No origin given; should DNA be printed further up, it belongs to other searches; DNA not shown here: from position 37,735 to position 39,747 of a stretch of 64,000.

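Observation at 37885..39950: One-component membrane PAS-sigma-54 activator replaces the PilS/PilR pair, with a textbook -24/-12 promoter in front of pilA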

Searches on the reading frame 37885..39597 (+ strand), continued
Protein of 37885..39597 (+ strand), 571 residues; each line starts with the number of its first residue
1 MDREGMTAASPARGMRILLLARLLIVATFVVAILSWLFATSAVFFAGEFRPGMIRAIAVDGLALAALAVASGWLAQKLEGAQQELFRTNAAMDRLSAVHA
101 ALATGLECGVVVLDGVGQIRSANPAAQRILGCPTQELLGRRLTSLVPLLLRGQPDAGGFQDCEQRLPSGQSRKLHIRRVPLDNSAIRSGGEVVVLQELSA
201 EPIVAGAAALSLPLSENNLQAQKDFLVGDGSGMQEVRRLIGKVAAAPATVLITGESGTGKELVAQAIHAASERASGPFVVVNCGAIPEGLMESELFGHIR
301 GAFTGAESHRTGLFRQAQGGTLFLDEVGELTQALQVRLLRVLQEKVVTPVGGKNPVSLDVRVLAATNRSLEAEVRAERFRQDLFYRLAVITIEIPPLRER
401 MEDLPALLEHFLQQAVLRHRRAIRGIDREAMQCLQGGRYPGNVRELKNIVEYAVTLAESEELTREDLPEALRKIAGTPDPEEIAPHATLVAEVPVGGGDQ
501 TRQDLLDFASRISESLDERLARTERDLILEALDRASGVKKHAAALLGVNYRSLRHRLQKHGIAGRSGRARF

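Call 8: search_protein_families(library=pfam, proteins=[P0008, P0005, P0046, P0086, P0113], max_evalue=0.001)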
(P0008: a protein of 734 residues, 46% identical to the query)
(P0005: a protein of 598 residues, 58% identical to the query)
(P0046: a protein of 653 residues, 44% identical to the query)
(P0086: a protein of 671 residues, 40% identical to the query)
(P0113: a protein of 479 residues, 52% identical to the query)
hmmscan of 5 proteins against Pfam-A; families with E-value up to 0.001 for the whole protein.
P0008 (734 aa): 12 families
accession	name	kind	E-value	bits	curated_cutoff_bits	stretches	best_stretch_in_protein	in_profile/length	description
PF00158.32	Sigma54_activat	-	1.7e-69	233.2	20.2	1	352-518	1-167/168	Sigma-54 interaction domain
PF25601.1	AAA_lid_14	-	7.5e-24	83.8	27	1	524-603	1-80/87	AAA+ ATPase lid domain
PF14532.12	Sigma54_activ_2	-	3.8e-22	79.5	25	1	353-523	1-138/138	Sigma-54 interaction domain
PF02954.25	HTH_8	-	6.4e-11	42.3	22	1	670-710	2-42/42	Bacterial regulatory protein, Fis family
PF25323.1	6TM_PilS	-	4.6e-09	36.7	27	1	20-193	10-186/189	PilS-like transmembrane domain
PF07728.20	AAA_5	-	3.8e-08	33.9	22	1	376-496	2-125/139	AAA domain (dynein-related subfamily)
PF00989.32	PAS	-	1.6e-07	31.7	22.6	1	211-311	4-113/113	PAS fold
PF08448.16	PAS_4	-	2.5e-06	28.1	23.1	1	217-266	4-53/110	PAS fold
PF13191.12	AAA_16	-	2.9e-06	28.3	32.6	1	352-471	2-123/167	AAA ATPase domain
PF13188.13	PAS_8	-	3.7e-06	27.1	21.8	1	208-268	1-58/65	PAS domain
PF00004.35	AAA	-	1.6e-05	25.8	21.2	1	376-495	1-111/131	ATPase family associated with various cellular activities (AAA)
PF07724.20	AAA_2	-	0.0001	22.8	27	1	375-485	5-115/166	AAA domain (Cdc48 subfamily)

P0005 (598 aa): 12 families
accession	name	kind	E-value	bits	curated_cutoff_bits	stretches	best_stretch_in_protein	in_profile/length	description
PF00158.32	Sigma54_activat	-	1.1e-67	227.3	20.2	1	230-395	2-167/168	Sigma-54 interaction domain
PF25601.1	AAA_lid_14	-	1e-21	76.9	27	1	401-484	1-84/87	AAA+ ATPase lid domain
PF14532.12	Sigma54_activ_2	-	1.2e-19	71.3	25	1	230-400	1-138/138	Sigma-54 interaction domain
PF02954.25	HTH_8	-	5.2e-13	48.9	22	1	529-569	2-42/42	Bacterial regulatory protein, Fis family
PF07728.20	AAA_5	-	3.9e-08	33.8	22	1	253-372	2-124/139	AAA domain (dynein-related subfamily)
PF00004.35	AAA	-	6.8e-07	30.2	21.2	1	253-374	1-111/131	ATPase family associated with various cellular activities (AAA)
PF13188.13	PAS_8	-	5e-06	26.7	21.8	1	101-154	5-55/65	PAS domain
PF00989.32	PAS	-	6.6e-06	26.6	22.6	1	101-196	5-111/113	PAS fold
PF08448.16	PAS_4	-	3.7e-05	24.4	23.1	1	106-152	4-50/110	PAS fold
PF01078.27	Mg_chelatase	-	0.0002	21.3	20.3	0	308-348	93-133/207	Magnesium chelatase, subunit ChlI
PF13426.13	PAS_9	-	0.00053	20.7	27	1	108-151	2-41/103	PAS domain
PF07724.20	AAA_2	-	0.00095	19.7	27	0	251-355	4-109/166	AAA domain (Cdc48 subfamily)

P0046 (653 aa): 11 families
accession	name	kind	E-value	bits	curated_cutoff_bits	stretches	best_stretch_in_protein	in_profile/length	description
PF00158.32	Sigma54_activat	-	8.9e-75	250.4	20.2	1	341-507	1-167/168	Sigma-54 interaction domain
PF25601.1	AAA_lid_14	-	1.2e-25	89.6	27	1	513-595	1-83/87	AAA+ ATPase lid domain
PF14532.12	Sigma54_activ_2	-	1.1e-22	81.2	25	1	342-512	1-138/138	Sigma-54 interaction domain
PF02954.25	HTH_8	-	6.6e-13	48.6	22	1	610-650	2-42/42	Bacterial regulatory protein, Fis family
PF25323.1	6TM_PilS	-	4e-12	46.7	27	1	6-193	7-187/189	PilS-like transmembrane domain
PF08448.16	PAS_4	-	2.1e-09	38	23.1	1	215-311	3-109/110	PAS fold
PF07728.20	AAA_5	-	3.8e-07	30.6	22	1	365-484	2-124/139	AAA domain (dynein-related subfamily)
PF00989.32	PAS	-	4.2e-07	30.4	22.6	1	209-307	3-113/113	PAS fold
PF13191.12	AAA_16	-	1.8e-06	29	32.6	1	341-417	2-85/167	AAA ATPase domain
PF13426.13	PAS_9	-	1.3e-05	25.9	27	1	218-309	2-103/103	PAS domain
PF00004.35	AAA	-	3.1e-05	24.8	21.2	1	365-497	1-126/131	ATPase family associated with various cellular activities (AAA)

P0086 (671 aa): 12 families
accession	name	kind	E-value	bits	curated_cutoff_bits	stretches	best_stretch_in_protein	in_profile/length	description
PF00158.32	Sigma54_activat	-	1.2e-71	240.3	20.2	1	342-507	2-167/168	Sigma-54 interaction domain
PF25601.1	AAA_lid_14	-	1.6e-26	92.4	27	1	513-593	1-81/87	AAA+ ATPase lid domain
PF14532.12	Sigma54_activ_2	-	2e-19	70.7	25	1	342-512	1-138/138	Sigma-54 interaction domain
PF25323.1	6TM_PilS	-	2.4e-19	70.2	27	1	5-190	3-186/189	PilS-like transmembrane domain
PF02954.25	HTH_8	-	2.5e-09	37.1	22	1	626-662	6-42/42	Bacterial regulatory protein, Fis family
PF07728.20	AAA_5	-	1.5e-06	28.7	22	1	365-485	2-125/139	AAA domain (dynein-related subfamily)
PF00989.32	PAS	-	2.7e-06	27.8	22.6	1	208-256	4-52/113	PAS fold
PF13188.13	PAS_8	-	2.4e-05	24.5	21.8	1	207-261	3-54/65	PAS domain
PF13426.13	PAS_9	-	5.1e-05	23.9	27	1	216-306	2-102/103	PAS domain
PF00004.35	AAA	-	6.1e-05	23.9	21.2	1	365-483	1-110/131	ATPase family associated with various cellular activities (AAA)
PF13191.12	AAA_16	-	0.00016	22.7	32.6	1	347-532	8-128/167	AAA ATPase domain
PF08448.16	PAS_4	-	0.00051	20.7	23.1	0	213-309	3-109/110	PAS fold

P0113 (479 aa): 9 families
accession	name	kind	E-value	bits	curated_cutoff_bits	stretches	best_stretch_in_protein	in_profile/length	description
PF00158.32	Sigma54_activat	-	4.3e-72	241.7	20.2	1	157-322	2-167/168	Sigma-54 interaction domain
PF25601.1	AAA_lid_14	-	2.1e-26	92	27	1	328-401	1-74/87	AAA+ ATPase lid domain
PF00072.30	Response_reg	-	2.8e-26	92.3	30.2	1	18-129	1-110/111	Response regulator receiver domain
PF14532.12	Sigma54_activ_2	-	1.9e-22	80.5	25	1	157-327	1-138/138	Sigma-54 interaction domain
PF02954.25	HTH_8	-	9.7e-16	57.7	22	1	426-465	2-41/42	Bacterial regulatory protein, Fis family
PF07728.20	AAA_5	-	7.2e-08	33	22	1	180-299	2-124/139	AAA domain (dynein-related subfamily)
PF13191.12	AAA_16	-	1.8e-06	29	32.6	1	156-216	2-63/167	AAA ATPase domain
PF20030.5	bpMoxR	-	0.00018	21.1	27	1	164-298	18-146/205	MoxR domain in the MoxR-vWA-beta-propeller ternary systems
PF00004.35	AAA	-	0.00059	20.7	21.2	0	180-311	1-125/131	ATPase family associated with various cellular activities (AAA)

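Call 9: search_protein_families(library=ncbifam, proteins=[window:37885-39597:+, P0008], max_evalue=0.001)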
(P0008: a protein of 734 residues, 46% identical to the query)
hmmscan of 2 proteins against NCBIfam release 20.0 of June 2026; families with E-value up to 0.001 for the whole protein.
window:37885-39597:+ (571 aa): 31 families (the best 25 are shown)
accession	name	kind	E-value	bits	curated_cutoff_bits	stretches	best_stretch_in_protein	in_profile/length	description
TIGR01817.1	nifA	equivalog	4.6e-101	339.2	528.85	1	215-563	187-530/534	nif-specific transcriptional activator NifA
TIGR01818.1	ntrC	equivalog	1.4e-100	337.3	558.6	1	216-558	126-461/463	nitrogen regulation protein NR(I)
NF008469.0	PRK11361.1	equivalog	2.5e-100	336.4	714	2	222-486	141-405/461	acetoacetate metabolism transcriptional regulator AtoC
NF038308.1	RNA_repair_RtcR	equivalog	2.5e-98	330.3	650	1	216-561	172-517/530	RNA repair transcriptional activator RtcR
NF050807.1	TransRegFlbDCaul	equivalog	4.2e-94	315.9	750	1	221-562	116-440/454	sigma-54-dependent transcriptional regulator FlbD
NF041552.1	TF_PrdR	equivalog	5e-94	315.7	795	1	220-473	263-516/577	sigma-54 dependent transcriptional regulator PrdR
NF003451.0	PRK05022.1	equivalog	6.9e-92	308.8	476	1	219-559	185-506/512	nitric oxide reductase transcriptional regulator NorR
TIGR02915.1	PEP_resp_reg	equivalog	3.4e-91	306.3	502.6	1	222-468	137-383/445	PEP-CTERM-box response regulator transcription factor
NF007689.0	PRK10365.1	equivalog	4.4e-88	296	760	1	221-482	136-394/441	sigma-54-dependent response regulator transcription factor ZraR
TIGR02329.1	propionate_PrpR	equivalog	2.8e-85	287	499.2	1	217-558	203-525/526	propionate catabolism operon regulatory protein PrpR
NF011953.0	PRK15424.1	equivalog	8.5e-83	278.8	703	1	220-560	215-534/538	propionate catabolism operon regulatory protein PrpR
NF011695.0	PRK15115.1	equivalog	1.9e-82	277.4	763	1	236-460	147-371/445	two-component system response regulator GlrR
NF008176.1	PRK10923.1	equivalog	2.6e-82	276.9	620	1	222-562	136-468/469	nitrogen regulation protein NR(I)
NF041946.1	LuxO_transreg_Vib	equivalog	8.1e-80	268.8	800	1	219-559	128-459/463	quorum-sensing sigma-54 dependent transcriptional regulator LuxO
TIGR02974.1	phageshock_pspF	equivalog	1.4e-77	261.2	443.55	1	227-560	2-336/336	phage shock protein operon transcriptional activator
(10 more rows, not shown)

P0008 (734 aa): 33 families (the best 25 are shown)
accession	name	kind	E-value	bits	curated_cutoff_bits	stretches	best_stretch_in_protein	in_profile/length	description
TIGR01817.1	nifA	equivalog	8.3e-109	364.7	528.85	1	337-712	183-529/534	nif-specific transcriptional activator NifA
NF008469.0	PRK11361.1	equivalog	1.3e-101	340.6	714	1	353-602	146-395/461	acetoacetate metabolism transcriptional regulator AtoC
TIGR01818.1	ntrC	equivalog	1.4e-97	327.4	558.6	1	350-708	134-461/463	nitrogen regulation protein NR(I)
NF038308.1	RNA_repair_RtcR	equivalog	3.7e-96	323.1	650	1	350-712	180-518/530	RNA repair transcriptional activator RtcR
NF050807.1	TransRegFlbDCaul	equivalog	4.8e-96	322.4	750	2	351-593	119-361/454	sigma-54-dependent transcriptional regulator FlbD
NF041552.1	TF_PrdR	equivalog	6.2e-95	318.7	795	1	206-598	132-515/577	sigma-54 dependent transcriptional regulator PrdR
TIGR02915.1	PEP_resp_reg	equivalog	5.8e-93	312.1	502.6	1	346-593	135-382/445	PEP-CTERM-box response regulator transcription factor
NF003451.0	PRK05022.1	equivalog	9.1e-93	311.7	476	1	348-586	188-426/512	nitric oxide reductase transcriptional regulator NorR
NF007689.0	PRK10365.1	equivalog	1.3e-91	307.6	760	1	348-602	137-391/441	sigma-54-dependent response regulator transcription factor ZraR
NF011695.0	PRK15115.1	equivalog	7.6e-88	295.2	763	1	351-590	136-375/445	two-component system response regulator GlrR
TIGR02329.1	propionate_PrpR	equivalog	6.2e-83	279.2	499.2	1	350-581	212-449/526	propionate catabolism operon regulatory protein PrpR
NF008176.1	PRK10923.1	equivalog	5.1e-81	272.6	620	1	350-712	138-468/469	nitrogen regulation protein NR(I)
NF041906.1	V4R_TF_MobR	exception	3.6e-80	270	999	1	353-586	235-468/544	phenol degradation transcriptional regulator MobR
TIGR02974.1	phageshock_pspF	equivalog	5.3e-79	265.9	443.55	1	352-710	1-336/336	phage shock protein operon transcriptional activator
NF011953.0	PRK15424.1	equivalog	1.1e-77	261.9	703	1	350-586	219-468/538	propionate catabolism operon regulatory protein PrpR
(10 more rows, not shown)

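Call 13: find_encoding_contigs(protein=P0001, flank=3000, max_places=3)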
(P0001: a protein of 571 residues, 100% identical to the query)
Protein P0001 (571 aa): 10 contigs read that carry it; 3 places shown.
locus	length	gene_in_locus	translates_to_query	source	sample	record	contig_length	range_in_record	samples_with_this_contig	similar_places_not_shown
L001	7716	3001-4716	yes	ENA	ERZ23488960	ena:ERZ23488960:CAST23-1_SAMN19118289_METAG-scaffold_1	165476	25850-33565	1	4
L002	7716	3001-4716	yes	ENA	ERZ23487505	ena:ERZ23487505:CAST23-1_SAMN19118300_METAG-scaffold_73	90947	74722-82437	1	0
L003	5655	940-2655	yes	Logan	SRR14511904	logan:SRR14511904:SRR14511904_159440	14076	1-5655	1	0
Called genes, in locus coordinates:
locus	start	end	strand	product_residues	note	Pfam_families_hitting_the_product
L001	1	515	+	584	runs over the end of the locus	PF13191:AAA_16 (faint), PF05157:MshEN, PF00437:T2SSE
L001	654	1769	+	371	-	PF00437:T2SSE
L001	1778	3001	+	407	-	PF28597:T2SSF_N, PF00482:T2SSF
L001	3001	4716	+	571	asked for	PF00989:PAS (weak), PF08448:PAS_4 (weak), PF00158:Sigma54_activat, PF14532:Sigma54_activ_2, PF00004:AAA (weak), PF07728:AAA_5, PF25601:AAA_lid_14, PF02954:HTH_8, +2 more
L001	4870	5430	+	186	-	PF07963:N_methyl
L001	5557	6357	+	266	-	PF06750:A24_N_bact, PF01478:Peptidase_A24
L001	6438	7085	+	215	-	PF00515:TPR_1 (faint), PF07719:TPR_2 (faint), PF13424:TPR_12 (faint)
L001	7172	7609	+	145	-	-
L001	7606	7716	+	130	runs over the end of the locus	-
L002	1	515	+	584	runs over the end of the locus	PF13191:AAA_16 (faint), PF05157:MshEN, PF00437:T2SSE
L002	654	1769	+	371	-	PF00437:T2SSE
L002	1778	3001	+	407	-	PF28597:T2SSF_N, PF00482:T2SSF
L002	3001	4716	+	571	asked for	PF00989:PAS (weak), PF08448:PAS_4 (weak), PF00158:Sigma54_activat, PF14532:Sigma54_activ_2, PF00004:AAA (weak), PF07728:AAA_5, PF25601:AAA_lid_14, PF02954:HTH_8, +2 more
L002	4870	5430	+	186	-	PF07963:N_methyl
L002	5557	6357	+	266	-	PF06750:A24_N_bact, PF01478:Peptidase_A24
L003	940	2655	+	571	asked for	PF00989:PAS (weak), PF08448:PAS_4 (weak), PF00158:Sigma54_activat, PF14532:Sigma54_activ_2, PF00004:AAA (weak), PF07728:AAA_5, PF25601:AAA_lid_14, PF02954:HTH_8, +2 more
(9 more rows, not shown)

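Call 14: find_encoding_contigs(protein=P0008, flank=6000, max_places=3)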
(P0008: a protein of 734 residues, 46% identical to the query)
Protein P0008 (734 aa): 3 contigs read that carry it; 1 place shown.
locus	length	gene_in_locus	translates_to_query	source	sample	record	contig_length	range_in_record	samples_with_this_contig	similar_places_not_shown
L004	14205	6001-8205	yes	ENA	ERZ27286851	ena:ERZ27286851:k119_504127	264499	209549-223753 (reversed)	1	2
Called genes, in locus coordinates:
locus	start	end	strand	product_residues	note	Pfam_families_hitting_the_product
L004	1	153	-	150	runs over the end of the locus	PF00072:Response_reg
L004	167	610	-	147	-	PF13690:CheX (weak)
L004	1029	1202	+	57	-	-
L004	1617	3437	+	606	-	PF05157:MshEN, PF00437:T2SSE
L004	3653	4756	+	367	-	PF00437:T2SSE, PF13401:AAA_22 (faint)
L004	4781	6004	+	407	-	PF28597:T2SSF_N, PF00482:T2SSF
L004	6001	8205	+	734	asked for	PF25323:6TM_PilS, PF00989:PAS (weak), PF13188:PAS_8 (weak), PF00158:Sigma54_activat, PF14532:Sigma54_activ_2, PF07728:AAA_5, PF25601:AAA_lid_14, PF02954:HTH_8, +3 more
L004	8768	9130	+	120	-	PF07963:N_methyl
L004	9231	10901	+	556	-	-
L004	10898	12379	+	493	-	-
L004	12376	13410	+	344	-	PF14378:PAP2_3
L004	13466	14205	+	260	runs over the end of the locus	PF06750:A24_N_bact, PF01478:Peptidase_A24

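Call 15: find_encoding_contigs(protein=P0086, flank=6000, max_places=2)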
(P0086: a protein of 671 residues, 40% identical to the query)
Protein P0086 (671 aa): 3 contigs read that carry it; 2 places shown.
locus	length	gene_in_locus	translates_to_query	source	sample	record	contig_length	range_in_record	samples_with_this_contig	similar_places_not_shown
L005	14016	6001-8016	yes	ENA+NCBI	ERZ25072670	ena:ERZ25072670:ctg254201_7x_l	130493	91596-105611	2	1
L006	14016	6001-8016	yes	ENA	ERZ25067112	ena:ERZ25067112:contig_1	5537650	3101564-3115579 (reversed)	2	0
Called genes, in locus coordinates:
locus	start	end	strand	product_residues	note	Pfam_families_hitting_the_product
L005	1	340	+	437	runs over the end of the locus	PF00587:tRNA-synt_2b, PF03129:HGTP_anticodon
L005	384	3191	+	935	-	PF01326:PPDK_N, PF00391:PEP-utilizers, PF02896:PEP-utilizers_C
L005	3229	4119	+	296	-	PF08501:Shikimate_dh_N, PF01488:Shikimate_DH (weak), PF18317:SDH_C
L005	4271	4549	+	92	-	-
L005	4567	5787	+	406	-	PF28597:T2SSF_N, PF00482:T2SSF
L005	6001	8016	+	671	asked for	PF25323:6TM_PilS, PF00989:PAS (faint), PF13188:PAS_8 (faint), PF00158:Sigma54_activat, PF14532:Sigma54_activ_2, PF07728:AAA_5 (weak), PF25601:AAA_lid_14, PF02954:HTH_8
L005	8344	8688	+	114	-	PF07963:N_methyl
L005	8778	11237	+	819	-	PF09586:YfhO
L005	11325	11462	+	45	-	-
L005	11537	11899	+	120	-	-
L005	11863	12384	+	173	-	-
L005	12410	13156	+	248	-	-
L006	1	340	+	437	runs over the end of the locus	PF00587:tRNA-synt_2b, PF03129:HGTP_anticodon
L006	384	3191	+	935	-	PF01326:PPDK_N, PF00391:PEP-utilizers, PF02896:PEP-utilizers_C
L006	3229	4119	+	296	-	PF08501:Shikimate_dh_N, PF01488:Shikimate_DH (weak), PF18317:SDH_C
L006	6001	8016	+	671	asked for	PF25323:6TM_PilS, PF00989:PAS (faint), PF13188:PAS_8 (faint), PF00158:Sigma54_activat, PF14532:Sigma54_activ_2, PF07728:AAA_5 (weak), PF25601:AAA_lid_14, PF02954:HTH_8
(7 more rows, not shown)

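Call 16: find_encoding_contigs(protein=P0046, flank=6000, max_places=2)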
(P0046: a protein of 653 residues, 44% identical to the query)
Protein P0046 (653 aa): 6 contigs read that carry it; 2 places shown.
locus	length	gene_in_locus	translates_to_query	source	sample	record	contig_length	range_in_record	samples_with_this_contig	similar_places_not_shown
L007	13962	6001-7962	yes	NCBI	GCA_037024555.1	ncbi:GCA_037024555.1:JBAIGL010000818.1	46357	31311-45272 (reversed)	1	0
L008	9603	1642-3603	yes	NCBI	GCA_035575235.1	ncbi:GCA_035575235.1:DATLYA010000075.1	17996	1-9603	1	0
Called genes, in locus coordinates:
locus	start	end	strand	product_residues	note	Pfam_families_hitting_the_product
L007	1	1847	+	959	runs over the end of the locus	PF01326:PPDK_N, PF00391:PEP-utilizers, PF02896:PEP-utilizers_C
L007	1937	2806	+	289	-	PF08501:Shikimate_dh_N, PF01488:Shikimate_DH, PF03435:Sacchrp_dh_NADP (weak), PF18317:SDH_C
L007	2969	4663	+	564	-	PF05157:MshEN, PF00437:T2SSE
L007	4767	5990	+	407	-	PF28597:T2SSF_N, PF00482:T2SSF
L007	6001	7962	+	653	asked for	PF25323:6TM_PilS, PF00989:PAS (weak), PF08448:PAS_4, PF00158:Sigma54_activat, PF13191:AAA_16 (weak), PF14532:Sigma54_activ_2, PF25601:AAA_lid_14, PF02954:HTH_8, +2 more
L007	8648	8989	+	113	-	PF07963:N_methyl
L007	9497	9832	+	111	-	-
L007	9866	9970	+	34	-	-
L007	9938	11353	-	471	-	PF04389:Peptidase_M28 (faint), PF01546:Peptidase_M20, PF07687:M20_dimer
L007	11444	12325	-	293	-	PF01430:HSP33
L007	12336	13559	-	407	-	PF00926:DHBP_synthase, PF00925:GTP_cyclohydro2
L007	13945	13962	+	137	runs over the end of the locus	-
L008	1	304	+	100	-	PF00437:T2SSE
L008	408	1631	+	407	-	PF28597:T2SSF_N, PF00482:T2SSF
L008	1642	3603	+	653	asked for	PF25323:6TM_PilS, PF00989:PAS (weak), PF08448:PAS_4, PF00158:Sigma54_activat, PF13191:AAA_16 (weak), PF14532:Sigma54_activ_2, PF25601:AAA_lid_14, PF02954:HTH_8, +2 more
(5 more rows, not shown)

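Call 17: find_encoding_contigs(protein=P0005, flank=6000, max_places=2)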
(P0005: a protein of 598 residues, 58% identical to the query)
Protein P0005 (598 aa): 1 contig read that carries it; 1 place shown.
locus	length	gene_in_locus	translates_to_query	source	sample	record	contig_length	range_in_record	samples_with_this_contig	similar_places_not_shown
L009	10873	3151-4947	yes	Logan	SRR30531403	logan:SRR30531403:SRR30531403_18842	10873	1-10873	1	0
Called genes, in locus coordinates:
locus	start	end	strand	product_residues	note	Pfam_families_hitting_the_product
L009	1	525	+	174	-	?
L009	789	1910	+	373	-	PF00437:T2SSE, PF13191:AAA_16 (faint), PF13604:AAA_30 (faint)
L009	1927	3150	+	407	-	PF28597:T2SSF_N, PF00482:T2SSF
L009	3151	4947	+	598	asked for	PF13188:PAS_8 (weak), PF00989:PAS (weak), PF00158:Sigma54_activat, PF14532:Sigma54_activ_2, PF00004:AAA (weak), PF07728:AAA_5, PF25601:AAA_lid_14, PF02954:HTH_8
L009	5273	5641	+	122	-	PF07963:N_methyl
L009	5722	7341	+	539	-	-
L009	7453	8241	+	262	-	PF06750:A24_N_bact, PF01478:Peptidase_A24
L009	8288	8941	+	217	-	PF13424:TPR_12 (faint), PF00515:TPR_1 (faint), PF07719:TPR_2 (faint)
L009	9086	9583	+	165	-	PF07963:N_methyl (faint)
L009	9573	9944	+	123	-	-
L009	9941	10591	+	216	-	-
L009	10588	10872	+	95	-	?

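Call 18: find_encoding_contigs(protein=P0002, flank=4000, max_places=2)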
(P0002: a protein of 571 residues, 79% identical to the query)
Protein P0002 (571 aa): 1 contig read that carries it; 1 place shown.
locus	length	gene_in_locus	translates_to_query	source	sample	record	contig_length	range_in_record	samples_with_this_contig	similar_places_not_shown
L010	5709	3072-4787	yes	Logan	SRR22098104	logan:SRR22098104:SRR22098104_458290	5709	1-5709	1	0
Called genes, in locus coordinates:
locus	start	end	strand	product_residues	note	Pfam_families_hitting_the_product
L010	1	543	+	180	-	?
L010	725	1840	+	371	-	PF00437:T2SSE, PF13604:AAA_30 (faint)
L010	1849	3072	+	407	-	PF28597:T2SSF_N, PF00482:T2SSF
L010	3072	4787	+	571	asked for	PF00989:PAS (weak), PF08448:PAS_4 (weak), PF13188:PAS_8 (faint), PF00158:Sigma54_activat, PF14532:Sigma54_activ_2, PF07728:AAA_5, PF25601:AAA_lid_14, PF02954:HTH_8, +1 more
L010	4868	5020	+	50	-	-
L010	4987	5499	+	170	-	PF07963:N_methyl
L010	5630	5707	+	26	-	?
